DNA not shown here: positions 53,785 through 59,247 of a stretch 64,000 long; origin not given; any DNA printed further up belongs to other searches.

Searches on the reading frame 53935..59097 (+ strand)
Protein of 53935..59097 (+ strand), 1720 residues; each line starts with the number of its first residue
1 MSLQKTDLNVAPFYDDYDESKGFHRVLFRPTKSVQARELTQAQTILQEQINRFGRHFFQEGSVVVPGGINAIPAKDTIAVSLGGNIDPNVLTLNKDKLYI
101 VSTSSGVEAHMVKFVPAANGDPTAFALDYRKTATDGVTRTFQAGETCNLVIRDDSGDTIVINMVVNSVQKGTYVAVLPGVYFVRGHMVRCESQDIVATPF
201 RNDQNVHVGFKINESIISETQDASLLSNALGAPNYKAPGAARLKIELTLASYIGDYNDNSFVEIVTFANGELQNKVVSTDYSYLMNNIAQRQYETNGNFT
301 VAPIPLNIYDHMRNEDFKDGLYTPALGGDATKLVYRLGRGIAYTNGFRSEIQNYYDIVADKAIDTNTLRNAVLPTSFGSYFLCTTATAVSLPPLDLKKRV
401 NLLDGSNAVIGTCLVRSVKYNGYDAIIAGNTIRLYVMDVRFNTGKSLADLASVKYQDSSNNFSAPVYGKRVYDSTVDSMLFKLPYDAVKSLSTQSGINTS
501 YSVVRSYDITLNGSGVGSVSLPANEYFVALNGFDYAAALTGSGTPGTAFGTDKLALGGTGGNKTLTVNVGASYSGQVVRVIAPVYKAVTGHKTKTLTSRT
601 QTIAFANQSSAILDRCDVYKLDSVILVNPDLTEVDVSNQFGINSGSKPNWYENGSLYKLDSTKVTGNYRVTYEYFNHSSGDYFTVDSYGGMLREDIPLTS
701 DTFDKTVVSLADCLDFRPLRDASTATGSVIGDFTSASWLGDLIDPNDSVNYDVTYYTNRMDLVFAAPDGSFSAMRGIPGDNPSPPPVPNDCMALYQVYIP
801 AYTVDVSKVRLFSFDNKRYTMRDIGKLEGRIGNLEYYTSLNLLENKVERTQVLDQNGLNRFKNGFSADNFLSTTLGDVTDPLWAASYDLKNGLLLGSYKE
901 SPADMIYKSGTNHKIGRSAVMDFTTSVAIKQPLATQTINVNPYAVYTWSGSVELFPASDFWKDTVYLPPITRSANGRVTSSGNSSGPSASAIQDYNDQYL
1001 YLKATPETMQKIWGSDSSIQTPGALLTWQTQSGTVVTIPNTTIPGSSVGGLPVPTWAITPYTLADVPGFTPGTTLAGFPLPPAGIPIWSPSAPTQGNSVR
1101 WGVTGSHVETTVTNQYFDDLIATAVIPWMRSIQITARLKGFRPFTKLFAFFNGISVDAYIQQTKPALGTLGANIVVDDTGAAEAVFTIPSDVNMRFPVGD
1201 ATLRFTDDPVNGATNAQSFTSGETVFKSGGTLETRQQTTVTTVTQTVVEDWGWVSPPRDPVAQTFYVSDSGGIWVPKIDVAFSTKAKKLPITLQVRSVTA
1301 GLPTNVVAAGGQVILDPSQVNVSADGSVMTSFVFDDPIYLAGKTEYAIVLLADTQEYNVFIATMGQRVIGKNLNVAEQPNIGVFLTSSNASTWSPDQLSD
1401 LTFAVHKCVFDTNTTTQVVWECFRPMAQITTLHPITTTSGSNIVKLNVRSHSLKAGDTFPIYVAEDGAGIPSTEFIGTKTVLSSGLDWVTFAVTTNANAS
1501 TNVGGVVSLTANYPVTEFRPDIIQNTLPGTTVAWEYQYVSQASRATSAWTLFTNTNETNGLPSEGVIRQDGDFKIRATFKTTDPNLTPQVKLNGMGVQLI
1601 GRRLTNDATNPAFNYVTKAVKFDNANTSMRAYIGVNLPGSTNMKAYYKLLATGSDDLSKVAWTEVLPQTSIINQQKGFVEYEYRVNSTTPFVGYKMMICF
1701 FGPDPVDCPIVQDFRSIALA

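Call 77: search_protein_families(library=phrogs, proteins=[window:53935-59097:+], max_evalue=0.00001)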
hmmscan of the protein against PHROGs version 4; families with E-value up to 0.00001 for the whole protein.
window:53935-59097:+ (1720 aa): 4 families
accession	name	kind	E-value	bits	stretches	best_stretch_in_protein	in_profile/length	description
phrog_358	-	unknown function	0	1223.7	4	466-1163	581-1239/2056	-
phrog_877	-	unknown function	3.6e-130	436.7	4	1122-1416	668-938/1141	-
phrog_5986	-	unknown function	2e-38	133.2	1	1173-1416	8-221/409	-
phrog_17266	-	unknown function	2e-13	51.1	1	156-305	54-202/314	-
